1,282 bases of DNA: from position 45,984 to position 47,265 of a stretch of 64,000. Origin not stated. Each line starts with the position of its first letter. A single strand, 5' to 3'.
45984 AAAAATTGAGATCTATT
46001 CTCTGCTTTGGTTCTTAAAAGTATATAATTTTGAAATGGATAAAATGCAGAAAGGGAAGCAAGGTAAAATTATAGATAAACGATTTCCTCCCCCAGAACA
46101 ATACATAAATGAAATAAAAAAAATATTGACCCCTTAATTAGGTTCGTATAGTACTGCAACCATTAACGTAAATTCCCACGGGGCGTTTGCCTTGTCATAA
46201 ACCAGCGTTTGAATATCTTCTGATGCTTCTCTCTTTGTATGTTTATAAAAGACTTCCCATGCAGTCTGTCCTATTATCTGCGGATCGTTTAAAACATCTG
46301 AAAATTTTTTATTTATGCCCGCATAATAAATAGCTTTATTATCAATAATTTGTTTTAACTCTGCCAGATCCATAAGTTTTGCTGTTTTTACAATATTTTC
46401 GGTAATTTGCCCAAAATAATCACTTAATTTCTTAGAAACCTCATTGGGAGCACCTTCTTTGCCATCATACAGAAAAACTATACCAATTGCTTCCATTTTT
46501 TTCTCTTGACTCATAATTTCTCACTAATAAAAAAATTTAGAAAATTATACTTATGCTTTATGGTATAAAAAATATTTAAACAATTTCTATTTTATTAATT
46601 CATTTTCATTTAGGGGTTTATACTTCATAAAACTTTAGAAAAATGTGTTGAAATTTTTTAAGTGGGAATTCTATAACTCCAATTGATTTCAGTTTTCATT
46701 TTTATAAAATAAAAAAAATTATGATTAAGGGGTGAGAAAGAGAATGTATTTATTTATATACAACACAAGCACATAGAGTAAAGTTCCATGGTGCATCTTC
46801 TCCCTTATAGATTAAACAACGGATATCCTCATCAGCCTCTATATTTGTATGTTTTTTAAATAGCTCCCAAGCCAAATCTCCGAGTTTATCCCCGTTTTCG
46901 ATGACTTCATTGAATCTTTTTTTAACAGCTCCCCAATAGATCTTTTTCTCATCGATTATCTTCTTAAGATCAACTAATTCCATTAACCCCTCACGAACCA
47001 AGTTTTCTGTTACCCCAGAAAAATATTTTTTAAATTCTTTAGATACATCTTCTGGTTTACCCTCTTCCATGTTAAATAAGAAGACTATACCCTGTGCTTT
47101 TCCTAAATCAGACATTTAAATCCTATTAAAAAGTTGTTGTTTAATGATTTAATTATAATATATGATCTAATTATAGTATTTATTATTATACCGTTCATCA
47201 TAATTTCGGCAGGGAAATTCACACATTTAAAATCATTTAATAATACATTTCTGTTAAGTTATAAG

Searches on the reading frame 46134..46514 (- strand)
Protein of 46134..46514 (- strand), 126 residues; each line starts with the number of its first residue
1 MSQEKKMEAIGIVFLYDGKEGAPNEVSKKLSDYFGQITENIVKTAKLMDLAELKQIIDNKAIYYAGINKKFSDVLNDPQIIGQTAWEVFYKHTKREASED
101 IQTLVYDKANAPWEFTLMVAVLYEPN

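Call 3: search_protein_families(library=pfam, proteins=[window:46134-46514:-], max_evalue=0.1)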
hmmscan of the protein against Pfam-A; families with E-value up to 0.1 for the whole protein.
window:46134-46514:- (126 aa): 1 family
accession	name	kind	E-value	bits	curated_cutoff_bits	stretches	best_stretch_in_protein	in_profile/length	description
PF18845.6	baeRF_family3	-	0.061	14.1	31.5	1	24-104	66-144/168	Bacterial archaeo-eukaryotic release factor family 3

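Call 4: search_protein_families(library=ncbifam, proteins=[window:46134-46514:-], max_evalue=0.1)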
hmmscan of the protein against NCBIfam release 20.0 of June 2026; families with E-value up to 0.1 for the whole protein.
window:46134-46514:- (126 aa): 0 families

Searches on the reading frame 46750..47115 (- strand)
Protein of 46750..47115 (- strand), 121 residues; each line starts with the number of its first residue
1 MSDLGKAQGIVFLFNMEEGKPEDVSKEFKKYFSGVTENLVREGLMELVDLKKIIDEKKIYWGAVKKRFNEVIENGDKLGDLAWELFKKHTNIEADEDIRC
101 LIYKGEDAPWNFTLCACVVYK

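Call 3: search_protein_families(library=pfam, proteins=[window:46750-47115:-], max_evalue=0.1)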
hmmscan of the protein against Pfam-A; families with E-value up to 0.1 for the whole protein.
window:46750-47115:- (121 aa): 2 families
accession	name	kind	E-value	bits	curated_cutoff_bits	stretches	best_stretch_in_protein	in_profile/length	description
PF03962.21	Mnd1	-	0.014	16.1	23.5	1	23-59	16-50/60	Mnd1 HTH domain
PF06543.17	Lac_bphage_repr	-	0.063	13.7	21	0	46-61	5-20/49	Lactococcus bacteriophage repressor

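Call 4: search_protein_families(library=ncbifam, proteins=[window:46750-47115:-], max_evalue=0.1)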
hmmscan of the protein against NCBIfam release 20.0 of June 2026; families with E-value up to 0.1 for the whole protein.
window:46750-47115:- (121 aa): 0 families

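Call 29: find_homologous_proteins(query=window:46750-47115:-, max_evalue=0.01)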
Query window:46750-47115:- (121 aa): 10 proteins with E <= 0.01 among 13 candidates.
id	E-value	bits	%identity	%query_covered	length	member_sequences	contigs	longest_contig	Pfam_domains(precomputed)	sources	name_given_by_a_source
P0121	7.2e-76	270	100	100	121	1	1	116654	-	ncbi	ncbi:MAG: hypothetical protein R6U96_01105 [Promethearchaeia archaeon]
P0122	2.6e-67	243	89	100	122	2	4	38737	-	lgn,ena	-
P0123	2.9e-52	194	72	100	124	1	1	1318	-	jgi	jgi:hypothetical protein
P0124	1.4e-48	182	68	93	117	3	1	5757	-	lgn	-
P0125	1.7e-47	179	64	95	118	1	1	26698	-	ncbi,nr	ncbi:MAG: hypothetical protein GF317_04290 [Candidatus Lokiarchaeota archaeon]|nr:hypothetical prote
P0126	1.1e-46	176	68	93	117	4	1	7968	-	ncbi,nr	ncbi:MAG: hypothetical protein EU543_02365 [Promethearchaeota archaeon]|nr:MAG: hypothetical protein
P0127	3.8e-46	174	64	95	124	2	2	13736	-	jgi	jgi:hypothetical protein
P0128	1.1e-44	170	65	96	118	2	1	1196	-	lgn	-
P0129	1.3e-44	169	63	95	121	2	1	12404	-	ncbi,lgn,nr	ncbi:MAG: hypothetical protein BAJALOKI2v1_970009 [Promethearchaeota archaeon]|nr:MAG: hypothetical 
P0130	2.2e-44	169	63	95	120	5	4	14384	-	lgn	-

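Call 31: find_encoding_contigs(protein=P0122, flank=8000, max_places=4)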
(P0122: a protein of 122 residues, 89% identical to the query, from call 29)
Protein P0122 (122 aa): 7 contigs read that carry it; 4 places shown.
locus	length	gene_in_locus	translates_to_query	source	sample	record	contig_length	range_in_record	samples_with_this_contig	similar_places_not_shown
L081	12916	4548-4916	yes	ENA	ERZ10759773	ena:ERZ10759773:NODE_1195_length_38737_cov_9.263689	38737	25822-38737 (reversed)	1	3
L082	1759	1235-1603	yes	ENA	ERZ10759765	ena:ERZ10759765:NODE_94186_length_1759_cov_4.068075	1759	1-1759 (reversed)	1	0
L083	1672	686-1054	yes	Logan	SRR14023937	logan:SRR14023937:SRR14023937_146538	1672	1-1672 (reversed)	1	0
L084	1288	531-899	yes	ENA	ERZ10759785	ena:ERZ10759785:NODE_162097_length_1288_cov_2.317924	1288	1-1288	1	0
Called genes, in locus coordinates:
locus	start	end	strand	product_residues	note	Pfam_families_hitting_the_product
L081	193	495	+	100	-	PF12773:DZR (weak)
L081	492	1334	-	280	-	PF00149:Metallophos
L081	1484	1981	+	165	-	-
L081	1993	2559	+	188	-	PF02607:B12-binding_2 (weak), PF02310:B12-binding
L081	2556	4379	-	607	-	-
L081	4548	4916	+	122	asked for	-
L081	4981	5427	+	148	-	PF01980:TrmO_N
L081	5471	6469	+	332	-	PF13859:BNR_3 (weak), PF13088:BNR_2, PF02012:BNR (faint)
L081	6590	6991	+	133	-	-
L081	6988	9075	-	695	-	PF00701:DHDPS, PF01636:APH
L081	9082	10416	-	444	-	-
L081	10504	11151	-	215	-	-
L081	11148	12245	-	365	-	PF02129:Peptidase_S15 (weak), PF20434:BD-FAE (faint), PF00561:Abhydrolase_1 (weak), PF12146:Hydrolase_4 (faint), PF00326:Peptidase_S9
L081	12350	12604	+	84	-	-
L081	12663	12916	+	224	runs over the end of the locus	-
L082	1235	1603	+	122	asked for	-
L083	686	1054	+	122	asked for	-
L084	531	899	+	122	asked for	-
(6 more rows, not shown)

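Call 32: find_encoding_contigs(protein=P0125, flank=6000, max_places=2)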
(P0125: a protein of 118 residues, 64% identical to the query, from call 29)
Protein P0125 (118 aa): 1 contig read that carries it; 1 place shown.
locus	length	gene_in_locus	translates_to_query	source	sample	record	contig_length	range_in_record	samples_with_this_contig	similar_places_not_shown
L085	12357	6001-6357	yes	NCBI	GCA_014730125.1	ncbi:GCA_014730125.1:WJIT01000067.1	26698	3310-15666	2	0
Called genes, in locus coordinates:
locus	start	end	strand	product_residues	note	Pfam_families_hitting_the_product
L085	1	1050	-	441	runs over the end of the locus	PF00083:Sugar_tr, PF07690:MFS_1, PF00083:Sugar_tr (weak)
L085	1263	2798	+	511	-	PF01565:FAD_binding_4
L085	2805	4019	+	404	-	PF13183:Fer4_8 (weak), PF02754:CCG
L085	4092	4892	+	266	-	PF06314:ADC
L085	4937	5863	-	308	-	PF00378:ECH_1, PF16113:ECH_2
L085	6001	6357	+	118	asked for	-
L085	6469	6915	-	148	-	-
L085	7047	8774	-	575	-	PF00389:2-Hacid_dh, PF02826:2-Hacid_dh_C, PF00596:Aldolase_II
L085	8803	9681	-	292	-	PF02036:SCP2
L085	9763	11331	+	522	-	PF00370:FGGY_N, PF02782:FGGY_C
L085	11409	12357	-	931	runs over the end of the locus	PF01943:Polysacc_synt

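Call 51: predict_structure(alignment_id=A3)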
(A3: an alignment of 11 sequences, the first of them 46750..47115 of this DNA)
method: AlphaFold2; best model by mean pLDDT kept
length: 121 residues; sequences in the alignment: 11
mean_pLDDT: 82.1   pTM: 0.76
mean pLDDT of the five models: 82.1, 81.6, 81.5, 80.6, 80.2
residues with pLDDT >= 90: 10; 70-90: 106; 50-70: 3; < 50: 2
segments of 3 or more residues with pLDDT < 50: none
pLDDT, mean of each block of 10 residues (from residue 1): 72 83 78 87 89 89 78 77 84 79 81 87 83
secondary structure, 60 per line:
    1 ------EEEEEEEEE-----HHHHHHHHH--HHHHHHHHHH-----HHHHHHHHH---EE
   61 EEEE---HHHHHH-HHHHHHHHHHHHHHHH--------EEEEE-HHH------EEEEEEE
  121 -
elements in order: E7-15 H21-29 H32-41 H47-55 E59-64 H68-73 H75-90 E99-103 E114-120

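Call 73: find_encoding_contigs(protein=P0129, flank=7000, max_places=2)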
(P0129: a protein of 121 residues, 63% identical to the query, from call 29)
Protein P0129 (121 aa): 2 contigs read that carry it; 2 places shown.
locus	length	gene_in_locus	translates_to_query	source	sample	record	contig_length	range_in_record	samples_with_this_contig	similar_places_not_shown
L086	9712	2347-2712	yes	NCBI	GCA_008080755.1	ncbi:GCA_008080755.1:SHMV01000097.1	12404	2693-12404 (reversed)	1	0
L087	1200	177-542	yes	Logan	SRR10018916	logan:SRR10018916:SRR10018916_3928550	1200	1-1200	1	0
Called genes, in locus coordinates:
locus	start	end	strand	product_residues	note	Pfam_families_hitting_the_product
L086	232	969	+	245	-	-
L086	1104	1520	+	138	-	PF19036:Fuz_longin_1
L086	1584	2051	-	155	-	-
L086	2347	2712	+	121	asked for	-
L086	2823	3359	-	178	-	-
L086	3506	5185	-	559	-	PF00389:2-Hacid_dh, PF02826:2-Hacid_dh_C, PF07991:KARI_N (faint), PF00596:Aldolase_II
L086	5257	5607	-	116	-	PF02036:SCP2 (weak)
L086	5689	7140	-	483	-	PF00370:FGGY_N, PF02782:FGGY_C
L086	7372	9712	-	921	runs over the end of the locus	PF01943:Polysacc_synt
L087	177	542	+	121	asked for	-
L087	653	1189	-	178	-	-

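Call 74: find_encoding_contigs(protein=P0130, flank=7000, max_places=2)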
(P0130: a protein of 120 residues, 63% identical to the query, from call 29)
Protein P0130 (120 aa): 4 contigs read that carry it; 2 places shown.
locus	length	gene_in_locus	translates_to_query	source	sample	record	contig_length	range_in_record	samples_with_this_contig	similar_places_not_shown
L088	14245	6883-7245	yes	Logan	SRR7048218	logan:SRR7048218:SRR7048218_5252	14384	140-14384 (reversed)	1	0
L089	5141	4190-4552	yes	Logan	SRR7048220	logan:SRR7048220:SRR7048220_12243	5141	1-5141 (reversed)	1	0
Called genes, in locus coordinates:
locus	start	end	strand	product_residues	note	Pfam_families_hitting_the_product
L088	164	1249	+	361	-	PF00817:IMS, PF11798:IMS_HHH (faint), PF11799:IMS_C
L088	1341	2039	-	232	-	PF02021:UPF0102 (weak)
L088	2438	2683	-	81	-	PF00766:ETF_alpha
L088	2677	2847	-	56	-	-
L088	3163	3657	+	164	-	PF01022:HTH_5 (weak), PF13404:HTH_AsnC-type, PF13412:HTH_24, PF01037:AsnC_trans_reg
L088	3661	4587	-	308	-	PF00459:Inositol_P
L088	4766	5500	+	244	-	-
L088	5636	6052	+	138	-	PF19036:Fuz_longin_1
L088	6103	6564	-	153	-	-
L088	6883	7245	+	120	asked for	-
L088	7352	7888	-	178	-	-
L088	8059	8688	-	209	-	-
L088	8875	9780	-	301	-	PF00389:2-Hacid_dh, PF02826:2-Hacid_dh_C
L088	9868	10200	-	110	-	-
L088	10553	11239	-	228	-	-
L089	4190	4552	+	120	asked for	-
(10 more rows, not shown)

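Call 75: find_encoding_contigs(protein=P0127, flank=7000, max_places=2)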
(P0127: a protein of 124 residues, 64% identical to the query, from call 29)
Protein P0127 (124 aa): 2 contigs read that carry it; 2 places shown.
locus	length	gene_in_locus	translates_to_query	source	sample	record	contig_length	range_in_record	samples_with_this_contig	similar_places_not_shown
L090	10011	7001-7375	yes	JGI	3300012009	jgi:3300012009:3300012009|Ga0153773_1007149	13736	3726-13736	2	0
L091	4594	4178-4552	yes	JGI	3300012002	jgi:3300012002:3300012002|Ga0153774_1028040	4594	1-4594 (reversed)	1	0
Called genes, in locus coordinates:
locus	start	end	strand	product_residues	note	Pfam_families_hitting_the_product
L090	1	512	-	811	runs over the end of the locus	PF13522:GATase_6 (weak), PF01493:GXGXG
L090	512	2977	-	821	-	PF01645:Glu_synthase, PF04898:Glu_syn_central (faint), PF01645:Glu_synthase, PF03060:NMO (weak), PF00478:IMPDH (weak), PF01070:FMN_dh (weak)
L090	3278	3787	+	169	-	PF13404:HTH_AsnC-type, PF13412:HTH_24, PF01022:HTH_5 (weak), PF01037:AsnC_trans_reg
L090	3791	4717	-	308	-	PF00459:Inositol_P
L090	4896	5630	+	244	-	-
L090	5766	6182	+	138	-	PF19036:Fuz_longin_1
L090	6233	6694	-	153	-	-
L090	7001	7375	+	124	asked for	-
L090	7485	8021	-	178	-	-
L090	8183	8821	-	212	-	-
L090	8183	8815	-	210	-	-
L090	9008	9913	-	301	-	PF00389:2-Hacid_dh, PF02826:2-Hacid_dh_C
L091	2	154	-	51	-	?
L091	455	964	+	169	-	PF13404:HTH_AsnC-type, PF13412:HTH_24, PF01022:HTH_5 (weak), PF01037:AsnC_trans_reg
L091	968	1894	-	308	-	PF00459:Inositol_P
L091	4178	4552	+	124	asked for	-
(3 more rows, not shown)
